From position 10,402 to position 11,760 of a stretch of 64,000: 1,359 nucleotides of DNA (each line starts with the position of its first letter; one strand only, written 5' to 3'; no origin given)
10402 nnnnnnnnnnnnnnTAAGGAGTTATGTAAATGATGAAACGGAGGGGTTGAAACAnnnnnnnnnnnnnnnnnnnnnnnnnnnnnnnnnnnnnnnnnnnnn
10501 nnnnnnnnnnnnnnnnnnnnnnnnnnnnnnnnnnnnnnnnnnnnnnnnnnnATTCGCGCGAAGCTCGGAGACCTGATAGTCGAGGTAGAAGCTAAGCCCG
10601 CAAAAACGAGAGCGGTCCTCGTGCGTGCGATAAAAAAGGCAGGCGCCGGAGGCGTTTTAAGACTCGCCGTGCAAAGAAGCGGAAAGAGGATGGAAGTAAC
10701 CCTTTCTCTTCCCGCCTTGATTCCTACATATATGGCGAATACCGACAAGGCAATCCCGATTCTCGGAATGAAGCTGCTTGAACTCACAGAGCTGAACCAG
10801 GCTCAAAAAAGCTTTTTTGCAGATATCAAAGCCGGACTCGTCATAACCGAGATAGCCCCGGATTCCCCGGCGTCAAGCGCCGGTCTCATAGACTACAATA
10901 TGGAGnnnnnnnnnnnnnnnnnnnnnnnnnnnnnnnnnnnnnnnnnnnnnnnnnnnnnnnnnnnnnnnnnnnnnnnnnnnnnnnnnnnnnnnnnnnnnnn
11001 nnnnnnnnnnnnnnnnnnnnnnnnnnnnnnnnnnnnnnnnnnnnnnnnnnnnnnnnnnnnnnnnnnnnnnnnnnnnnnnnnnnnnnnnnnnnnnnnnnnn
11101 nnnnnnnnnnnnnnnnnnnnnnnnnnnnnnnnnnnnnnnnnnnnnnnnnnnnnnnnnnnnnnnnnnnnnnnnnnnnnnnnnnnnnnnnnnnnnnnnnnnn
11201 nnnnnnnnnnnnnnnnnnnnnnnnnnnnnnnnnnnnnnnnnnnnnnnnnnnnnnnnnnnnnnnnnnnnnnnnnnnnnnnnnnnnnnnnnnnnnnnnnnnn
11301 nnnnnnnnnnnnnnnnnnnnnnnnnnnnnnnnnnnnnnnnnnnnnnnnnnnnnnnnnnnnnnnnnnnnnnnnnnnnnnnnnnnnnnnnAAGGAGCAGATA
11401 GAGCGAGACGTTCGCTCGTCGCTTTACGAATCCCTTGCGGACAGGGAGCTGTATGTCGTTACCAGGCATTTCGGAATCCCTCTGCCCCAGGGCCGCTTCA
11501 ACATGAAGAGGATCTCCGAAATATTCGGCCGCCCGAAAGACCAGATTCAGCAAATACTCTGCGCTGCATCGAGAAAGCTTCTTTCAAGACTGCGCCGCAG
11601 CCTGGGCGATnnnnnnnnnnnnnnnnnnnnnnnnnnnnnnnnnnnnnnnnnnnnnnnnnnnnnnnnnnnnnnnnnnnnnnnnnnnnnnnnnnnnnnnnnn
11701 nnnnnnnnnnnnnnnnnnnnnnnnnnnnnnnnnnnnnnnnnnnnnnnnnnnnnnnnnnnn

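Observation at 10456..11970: Sigma-70 family protein with a PDZ-like insertion at the non-conserved-region position and an apparently duplicated region 4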

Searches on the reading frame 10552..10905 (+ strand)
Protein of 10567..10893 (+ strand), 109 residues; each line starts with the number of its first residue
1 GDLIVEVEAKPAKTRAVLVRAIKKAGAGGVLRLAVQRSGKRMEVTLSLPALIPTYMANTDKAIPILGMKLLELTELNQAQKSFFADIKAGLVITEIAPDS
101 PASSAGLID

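Call 12: search_protein_families(library=pfam, proteins=[window:10567-10893:+], max_evalue=0.1)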
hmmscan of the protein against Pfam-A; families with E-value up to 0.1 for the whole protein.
seq(109 aa): 4 families
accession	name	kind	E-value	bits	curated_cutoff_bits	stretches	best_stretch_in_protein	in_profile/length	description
PF13180.12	PDZ_2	-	9.9e-07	29.4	27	1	1-48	33-80/80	PDZ domain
PF17820.7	PDZ_6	-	8.3e-05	22.7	27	0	1-37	19-54/54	PDZ domain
PF00595.29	PDZ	-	0.052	14.4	23.2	0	81-108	23-43/81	PDZ domain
PF19805.5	DUF6288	-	0.096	12.3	26.3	0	1-51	21-79/402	Family of unknown function (DUF6288)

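Call 29: predict_structure(alignment_id=A3)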
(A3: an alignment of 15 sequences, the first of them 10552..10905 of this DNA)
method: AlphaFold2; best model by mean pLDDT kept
length: 118 residues; sequences in the alignment: 15
mean_pLDDT: 86.0   pTM: 0.81
mean pLDDT of the five models: 86.0, 85.9, 84.4, 76.0, 75.6
residues with pLDDT >= 90: 71; 70-90: 35; 50-70: 8; < 50: 4
segments of 3 or more residues with pLDDT < 50: 1-3
pLDDT, mean of each block of 10 residues (from residue 1): 71 93 92 94 91 85 73 91 82 90 91 76
secondary structure, 60 per line:
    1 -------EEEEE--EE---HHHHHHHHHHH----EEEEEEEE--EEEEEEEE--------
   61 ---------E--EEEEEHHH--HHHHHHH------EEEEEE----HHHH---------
elements in order: E8-12 H20-30 E35-42 E45-52 E73-77 H83-89 E96-101 H106-109
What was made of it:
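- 10567..10893 (+): 109-aa insert (aa 38-146): a circularly permuted HtrA-type PDZ domain at the sigma non-conserved-region position. AF2 of the insert alone: pLDDT 86, pTM 0.81 (call 29).
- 10711..10761 (+): Variable linker (aa 86-102) joining the old C-terminus to the old N-terminus of the PDZ. Lower pLDDT (call 29).
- On PDZ domain (Pfam PDZ_2, HtrA type): AF2 pLDDT 86, pTM 0.81 (call 29).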

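Call 32: fold_search(model_id=the predicted structure, library=pdb)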
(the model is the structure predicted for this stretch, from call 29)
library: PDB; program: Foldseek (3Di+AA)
matches with E <= 10: 230; with E <= 0.001: 0
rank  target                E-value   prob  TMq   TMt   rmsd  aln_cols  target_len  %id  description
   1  7xs0_A                1.9e-02  0.96  0.38  0.13  16.1       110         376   25  Trimer structure of HtrA from Helicobacter pylori bound with a tripeptide (released 2023-05-17)
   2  3mh6                  1.9e-02  0.94  0.38  0.13  17.2       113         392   23  HtrA proteases are activated by a conserved mechanism that can be triggered by distinct molecular cues (released 2010-06-30)
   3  3otp_A                2.0e-02  0.97  0.37  0.12  17.6       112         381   20  Crystal structure of the DegP dodecamer with a model substrate (released 2011-01-19)
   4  4a9g_A                2.0e-02  0.95  0.39  0.13  20.4       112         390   26  Symmetrized cryo-EM reconstruction of E. coli DegQ 24-mer in complex with beta-casein (released 2012-01-11)
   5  6jjk_F                3.6e-02  0.91  0.35  0.11  18.2       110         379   24  Crystal structure of the DegP dodecamer with a modulator (released 2020-09-02)
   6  9hmf_D                3.6e-02  0.69  0.31  0.11  21.8       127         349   19  Periplasmic scaffold of the Campylobacter jejuni flagellar motor (alpha carbon trace) (released 2024-12-25)
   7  7xs2                  5.1e-02  0.85  0.38  0.13  16.8       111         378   25  Monomer structure of HtrA from Helicobacter pylori (released 2023-05-17)
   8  6icc_A                6.5e-02  1.00  0.36  0.23   1.4        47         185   38  The NZ-1 Fab complexed with the PDZ tandem fragment of A. aeolicus S2P homolog with the PA12 tag inserted between the  (released 2019-02-13)
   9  2kl1_MODEL_1_A        1.0e-01  0.99  0.40  0.54   3.7        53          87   28  Solution structure of GtR34C from Geobacillus thermodenitrificans. Northeast Structural Genomics Consortium Ta (released 2009-07-14)
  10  9pno_A                1.2e-01  0.99  0.39  0.42   1.5        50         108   20  Crystal structure of the Streptococcus pneumoniae HtrA protease PDZ domain (released 2026-02-11)
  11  3otp_E                1.2e-01  0.72  0.37  0.12  16.8       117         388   19  Crystal structure of the DegP dodecamer with a model substrate (released 2011-01-19)
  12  3id3_A                1.7e-01  0.95  0.37  0.48   3.6        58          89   28  Crystal Structure of RseP PDZ2 I304A domain (released 2009-08-11)
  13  5t69                  1.9e-01  0.99  0.39  0.17   1.4        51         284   33  The HhoA protease from Synechocystis sp. PCC 6803, active site mutant (released 2017-01-25)
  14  3i18                  1.9e-01  0.98  0.38  0.46   1.6        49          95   20  Crystal Structure of the PDZ domain of the SdrC-like protein (Lmo2051) from Listeria monocytogenes, Northeast Structural (released 2009-07-14)
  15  9pno_B                2.0e-01  0.99  0.38  0.42   1.6        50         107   20  Crystal structure of the Streptococcus pneumoniae HtrA protease PDZ domain (released 2026-02-11)
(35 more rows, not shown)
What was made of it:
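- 10567..10893 (+): Foldseek hits are almost all PDZ domains, with either half-domain or PDZ1-to-PDZ2 alignments (call 32).
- On PDZ domain (Pfam PDZ_2, HtrA type): The Foldseek hits are almost all PDZ domains, with half-domain superpositions at rmsd 1.2-1.6 A (call 32).
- Closest known: HtrA/DegP/DegQ PDZ1-PDZ2 tandem. Same: The Foldseek top hits are these proteins (call 32).
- Alignments are either ~47-53 columns at rmsd 1.2-1.6 A, or ~110 columns at rmsd 16-20 A across PDZ1 to PDZ2 (call 32).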

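Call 45: search_protein_representatives(alignment_id=A3)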
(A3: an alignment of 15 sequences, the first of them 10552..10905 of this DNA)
Query: 15 sequences, 115 profile positions. Proteins with E-value up to 0.001 (for the whole library): 29141; up to 1e-10: 6115; up to 1e-30: 10. The best 150 are listed.
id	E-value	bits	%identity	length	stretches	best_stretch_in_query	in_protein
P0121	1.8e-35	137.9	-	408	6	4-61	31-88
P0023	1.8e-35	137.9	-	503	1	1-115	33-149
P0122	3.3e-35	137.1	-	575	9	5-56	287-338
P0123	4.8e-35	136.5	-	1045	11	4-110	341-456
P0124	6.6e-34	132.9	-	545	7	4-109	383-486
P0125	2.1e-32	128.1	-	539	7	6-76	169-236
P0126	1.3e-31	125.5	-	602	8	6-60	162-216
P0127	1.7e-31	125.1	-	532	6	4-109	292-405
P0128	2.0e-31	124.9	-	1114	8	5-59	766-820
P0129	3.3e-31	124.2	-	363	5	4-110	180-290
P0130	1.8e-30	121.8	-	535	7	6-109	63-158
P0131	6.1e-30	120.1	-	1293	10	4-110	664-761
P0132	1.1e-29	119.3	-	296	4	6-110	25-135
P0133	2.2e-29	118.3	-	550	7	4-59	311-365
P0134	5.2e-29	117.1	-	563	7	6-110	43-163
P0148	1.3e-26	109.4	-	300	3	5-110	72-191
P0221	5.8e-23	97.6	-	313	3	4-110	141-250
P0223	5.9e-23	97.6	-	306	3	4-109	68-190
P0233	9.5e-23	96.9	-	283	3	5-109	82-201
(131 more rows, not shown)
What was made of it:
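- Closest known: Known circular permutations of the PDZ fold. Same: The classical duplication-then-truncation route fits the match to tandem-PDZ junctions (call 45).
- Tandem-PDZ origin: in an exhaustive search of 1.84 billion representatives, the top hits other than the sigma itself are multi-PDZ proteins, about half of them matched across a PDZ-to-PDZ junction (best stretch covering profile positions ~4-110; call 45).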

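Call 68: search_solved_structures(query=A3, max_evalue=0.001, show_alignments=2)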
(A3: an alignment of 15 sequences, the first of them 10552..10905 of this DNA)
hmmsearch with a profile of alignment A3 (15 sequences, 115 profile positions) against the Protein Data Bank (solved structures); distinct sequences matched with E-value up to 0.001: 83 (the best 60 are shown).
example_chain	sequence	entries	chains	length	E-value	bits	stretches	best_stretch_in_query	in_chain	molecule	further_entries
22kg_A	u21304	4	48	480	2.7e-16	63.2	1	4-110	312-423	Probable periplasmic serine endoprotease DegP-like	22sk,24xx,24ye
3otp_A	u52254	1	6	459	6.5e-16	62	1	4-109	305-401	Protease do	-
4a8a_A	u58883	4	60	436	7.7e-16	61.7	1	4-110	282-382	PERIPLASMIC PH-DEPENDENT SERINE ENDOPROTEASE DEGQ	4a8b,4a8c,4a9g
8kic_D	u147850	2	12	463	1.2e-15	61.1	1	4-110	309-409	peptidase Do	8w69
3mh4_A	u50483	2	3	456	1.5e-15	60.8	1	4-109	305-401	Protease do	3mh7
3mh5_A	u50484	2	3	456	1.5e-15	60.8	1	4-109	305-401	Protease do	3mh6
6jjk_A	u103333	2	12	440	1.8e-15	60.5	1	4-109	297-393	Periplasmic serine endoprotease DegP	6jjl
1ky9_A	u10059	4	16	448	1.9e-15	60.4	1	4-109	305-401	PROTEASE DO | Periplasmic serine endoprotease DegP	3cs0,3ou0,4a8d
2zle_A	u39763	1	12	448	1.9e-15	60.4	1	4-109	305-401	Protease do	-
6jjo_A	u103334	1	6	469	2.5e-15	60.1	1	4-109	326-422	Periplasmic serine endoprotease DegP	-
7xs0_A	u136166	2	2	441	1.1e-14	57.9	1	7-111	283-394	Periplasmic serine endoprotease DegP-like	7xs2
5y2d_A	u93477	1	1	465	1.3e-14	57.7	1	7-111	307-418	Periplasmic serine endoprotease DegP-like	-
6z05_A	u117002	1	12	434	2.4e-11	47.2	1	5-106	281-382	DegQ family serine endoprotease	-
10br_A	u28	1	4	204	1.4e-10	44.8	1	4-99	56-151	Periplasmic serine protease DO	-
3stj_A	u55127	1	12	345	1.7e-10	44.5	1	4-63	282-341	Protease degQ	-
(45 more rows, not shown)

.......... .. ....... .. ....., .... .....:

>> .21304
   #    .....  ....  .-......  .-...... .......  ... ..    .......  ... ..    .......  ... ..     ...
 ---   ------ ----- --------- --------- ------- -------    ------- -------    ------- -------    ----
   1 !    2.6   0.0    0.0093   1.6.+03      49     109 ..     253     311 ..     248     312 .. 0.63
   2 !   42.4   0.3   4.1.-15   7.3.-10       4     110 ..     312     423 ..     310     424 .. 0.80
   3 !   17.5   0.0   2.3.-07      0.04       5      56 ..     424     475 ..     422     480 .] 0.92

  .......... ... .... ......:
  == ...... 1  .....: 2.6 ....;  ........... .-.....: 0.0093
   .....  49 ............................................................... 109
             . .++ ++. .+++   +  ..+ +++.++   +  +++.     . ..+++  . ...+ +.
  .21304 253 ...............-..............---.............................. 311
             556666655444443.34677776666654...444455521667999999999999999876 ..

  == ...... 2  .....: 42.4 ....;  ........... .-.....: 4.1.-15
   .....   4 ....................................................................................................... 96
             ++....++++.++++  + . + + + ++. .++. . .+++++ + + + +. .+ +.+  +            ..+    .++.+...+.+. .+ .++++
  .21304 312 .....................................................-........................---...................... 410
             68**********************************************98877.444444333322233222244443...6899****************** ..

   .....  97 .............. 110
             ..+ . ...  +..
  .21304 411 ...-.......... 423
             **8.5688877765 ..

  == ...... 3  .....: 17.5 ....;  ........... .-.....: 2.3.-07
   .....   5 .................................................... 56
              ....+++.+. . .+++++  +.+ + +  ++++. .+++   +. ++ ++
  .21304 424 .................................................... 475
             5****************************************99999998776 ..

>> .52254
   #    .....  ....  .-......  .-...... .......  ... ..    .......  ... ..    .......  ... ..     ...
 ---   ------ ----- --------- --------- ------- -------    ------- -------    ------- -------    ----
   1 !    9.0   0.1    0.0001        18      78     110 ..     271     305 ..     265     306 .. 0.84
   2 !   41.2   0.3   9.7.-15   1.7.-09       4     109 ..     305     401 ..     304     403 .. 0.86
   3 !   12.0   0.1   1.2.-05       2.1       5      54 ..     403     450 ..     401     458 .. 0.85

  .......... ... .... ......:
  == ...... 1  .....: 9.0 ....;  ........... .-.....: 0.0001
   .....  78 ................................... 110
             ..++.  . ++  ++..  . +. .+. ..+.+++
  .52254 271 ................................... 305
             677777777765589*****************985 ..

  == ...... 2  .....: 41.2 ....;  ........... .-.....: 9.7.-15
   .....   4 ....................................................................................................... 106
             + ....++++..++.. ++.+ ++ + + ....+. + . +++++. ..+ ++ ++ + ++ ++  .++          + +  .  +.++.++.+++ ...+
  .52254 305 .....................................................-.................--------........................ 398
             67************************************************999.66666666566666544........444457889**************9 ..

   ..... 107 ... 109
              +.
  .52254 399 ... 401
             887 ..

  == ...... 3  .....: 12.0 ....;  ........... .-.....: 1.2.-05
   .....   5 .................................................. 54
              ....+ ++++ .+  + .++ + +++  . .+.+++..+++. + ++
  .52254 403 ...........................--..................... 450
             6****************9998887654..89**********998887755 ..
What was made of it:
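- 10567..10893 (+): PDB profile search gives DegP/DegQ junction alignments (call 68).
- On Sigma NCR of E. coli sigma-70 type: The insert matches PDZ domains almost exclusively (calls 12, 32, 68).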

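Call 74: search_protein_families(library=pfam, proteins=[P0148, P0233, P0223, P0221, P0129, P0121], max_evalue=0.0001)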
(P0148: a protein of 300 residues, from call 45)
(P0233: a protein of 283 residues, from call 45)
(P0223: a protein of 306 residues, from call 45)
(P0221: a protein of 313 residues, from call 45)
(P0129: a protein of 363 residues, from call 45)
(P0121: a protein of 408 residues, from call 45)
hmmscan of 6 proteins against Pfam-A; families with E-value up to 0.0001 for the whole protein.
P0148 (300 aa): 6 families
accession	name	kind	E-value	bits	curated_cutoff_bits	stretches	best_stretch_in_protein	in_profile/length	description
PF13180.12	PDZ_2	-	9.2e-38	128.8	27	2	38-120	1-80/80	PDZ domain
PF17820.7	PDZ_6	-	3.2e-26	91.3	27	2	175-229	1-54/54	PDZ domain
PF00595.29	PDZ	-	1.5e-22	80.1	23.2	2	147-228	11-81/81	PDZ domain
PF04495.20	GRASP55_65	-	1.6e-07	32.1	27.7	0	172-227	43-98/138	GRASP55/65 PDZ-like domain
PF19805.5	DUF6288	-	2.8e-07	30.5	26.3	1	176-238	5-72/402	Family of unknown function (DUF6288)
PF14685.13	PDZ_Tricorn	-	2.8e-06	27.7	25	0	182-233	30-82/88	Tricorn protease PDZ domain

P0233 (283 aa): 6 families
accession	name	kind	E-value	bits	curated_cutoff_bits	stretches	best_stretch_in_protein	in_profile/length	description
PF13180.12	PDZ_2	-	2e-36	124.6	27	2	40-130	2-80/80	PDZ domain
PF17820.7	PDZ_6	-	9.9e-22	76.9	27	2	187-240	2-54/54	PDZ domain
PF00595.29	PDZ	-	1.3e-19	70.8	23.2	2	35-117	7-80/81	PDZ domain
PF14685.13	PDZ_Tricorn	-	7.2e-09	36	25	0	188-247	25-86/88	Tricorn protease PDZ domain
PF19805.5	DUF6288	-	7.9e-09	35.6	26.3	1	64-134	3-80/402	Family of unknown function (DUF6288)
PF04495.20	GRASP55_65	-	6.9e-06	26.9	27.7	0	36-118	23-99/138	GRASP55/65 PDZ-like domain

P0223 (306 aa): 6 families
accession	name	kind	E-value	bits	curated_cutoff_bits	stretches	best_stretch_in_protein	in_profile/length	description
PF13180.12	PDZ_2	-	3.5e-39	133.4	27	2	164-239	12-79/80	PDZ domain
PF17820.7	PDZ_6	-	1.5e-25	89.1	27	2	175-229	1-54/54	PDZ domain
PF00595.29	PDZ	-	5.9e-24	84.7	23.2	2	159-227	23-80/81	PDZ domain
PF14685.13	PDZ_Tricorn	-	5.2e-10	39.6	25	0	61-115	32-88/88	Tricorn protease PDZ domain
PF04495.20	GRASP55_65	-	1e-07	32.8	27.7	0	166-230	37-101/138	GRASP55/65 PDZ-like domain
PF19805.5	DUF6288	-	1.3e-07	31.6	26.3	0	174-237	3-71/402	Family of unknown function (DUF6288)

P0221 (313 aa): 4 families
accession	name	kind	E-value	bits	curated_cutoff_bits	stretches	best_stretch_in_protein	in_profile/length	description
PF13180.12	PDZ_2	-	1.2e-39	134.9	27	2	111-190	1-80/80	PDZ domain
PF17820.7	PDZ_6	-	4.8e-25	87.5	27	2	234-284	1-50/54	PDZ domain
PF00595.29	PDZ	-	2.6e-21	76.2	23.2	2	206-283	8-77/81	PDZ domain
PF04495.20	GRASP55_65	-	7e-05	23.6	27.7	0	109-187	24-108/138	GRASP55/65 PDZ-like domain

P0129 (363 aa): 7 families
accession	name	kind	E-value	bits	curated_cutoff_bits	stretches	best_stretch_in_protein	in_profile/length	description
PF13180.12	PDZ_2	-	9.5e-55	183.3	27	3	10-96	2-78/80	PDZ domain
PF17820.7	PDZ_6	-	1.8e-43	146.5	27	3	274-327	1-54/54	PDZ domain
PF00595.29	PDZ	-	3.9e-35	120.5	23.2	3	245-325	5-80/81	PDZ domain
PF14685.13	PDZ_Tricorn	-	1.8e-17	63.5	25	2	170-225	29-87/88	Tricorn protease PDZ domain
PF04495.20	GRASP55_65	-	1.9e-15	57.8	27.7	1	239-338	13-111/138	GRASP55/65 PDZ-like domain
PF19805.5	DUF6288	-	1.9e-08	34.3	26.3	0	274-338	4-76/402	Family of unknown function (DUF6288)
PF12812.13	PDZ_1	-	2.3e-07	31.2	28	0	15-70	15-70/78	PDZ-like domain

P0121 (408 aa): 6 families
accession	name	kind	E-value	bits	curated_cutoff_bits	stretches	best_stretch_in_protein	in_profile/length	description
PF13180.12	PDZ_2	-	1.1e-53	179.9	27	3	138-210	12-79/80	PDZ domain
PF17820.7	PDZ_6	-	1.5e-35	121.2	27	3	277-331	1-54/54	PDZ domain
PF00595.29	PDZ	-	2.8e-27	95.4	23.2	3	10-67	21-80/81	PDZ domain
PF14685.13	PDZ_Tricorn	-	1.8e-11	44.3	25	0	284-334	30-81/88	Tricorn protease PDZ domain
PF04495.20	GRASP55_65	-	1.2e-10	42.3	27.7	0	271-330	40-99/138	GRASP55/65 PDZ-like domain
PF19805.5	DUF6288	-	7.1e-07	29.2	26.3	0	278-341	5-75/402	Family of unknown function (DUF6288)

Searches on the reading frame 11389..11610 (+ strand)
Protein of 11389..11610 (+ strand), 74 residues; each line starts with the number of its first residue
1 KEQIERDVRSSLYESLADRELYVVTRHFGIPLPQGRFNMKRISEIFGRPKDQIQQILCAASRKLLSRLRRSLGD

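Call 27: search_protein_families(library=pfam, alignment_id=A4, max_evalue=1)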
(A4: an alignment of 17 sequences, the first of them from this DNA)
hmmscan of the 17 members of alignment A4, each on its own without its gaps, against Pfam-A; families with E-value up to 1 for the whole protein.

A. member 1, seq(74 aa): 1 family
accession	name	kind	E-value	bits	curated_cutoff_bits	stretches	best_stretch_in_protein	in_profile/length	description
PF04545.22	Sigma70_r4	-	0.034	14.1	24.1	1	15-64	4-48/50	Sigma-70, region 4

B. families by the number of members that match (of 17 scanned): 19 families
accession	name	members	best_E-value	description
PF04545.22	Sigma70_r4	11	5.9e-06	Sigma-70, region 4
PF20926.3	Htt_N-HEAT_1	2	0.04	Huntingtin, N-terminal HEAT 1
PF21699.3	TM1266-like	2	0.058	Iron-only hydrogenase system regulator, putative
PF08281.18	Sigma70_r4_2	1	0.00069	Sigma-70, region 4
PF21476.4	PF0610-like_N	1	0.0076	PF0610-like, N-terminal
PF07776.21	zf-AD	1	0.011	Zinc-finger associated domain (zf-AD)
PF22100.1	VtrA_C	1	0.026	VtrA C-terminal periplasmic domain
PF10145.14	PhageMin_Tail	1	0.027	Phage-related minor tail protein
PF21770.3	MgtC_SapB_C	1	0.046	MGTC/SAPB C-terminal domain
PF25734.1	RelB_like_antitoxin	1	0.061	Putative antitoxin family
PF22233.2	PhyR_sigma-like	1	0.074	Response regulator PhyR, sigma-like domain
PF16007.11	DUF4777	1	0.1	Domain of unknown function (DUF4777)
PF03387.19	Herpes_UL46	1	0.11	Herpesvirus UL46 protein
PF13141.11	DUF3979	1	0.12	Protein of unknown function (DUF3979)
PF16488.10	ArgoL2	1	0.14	Argonaute linker 2 domain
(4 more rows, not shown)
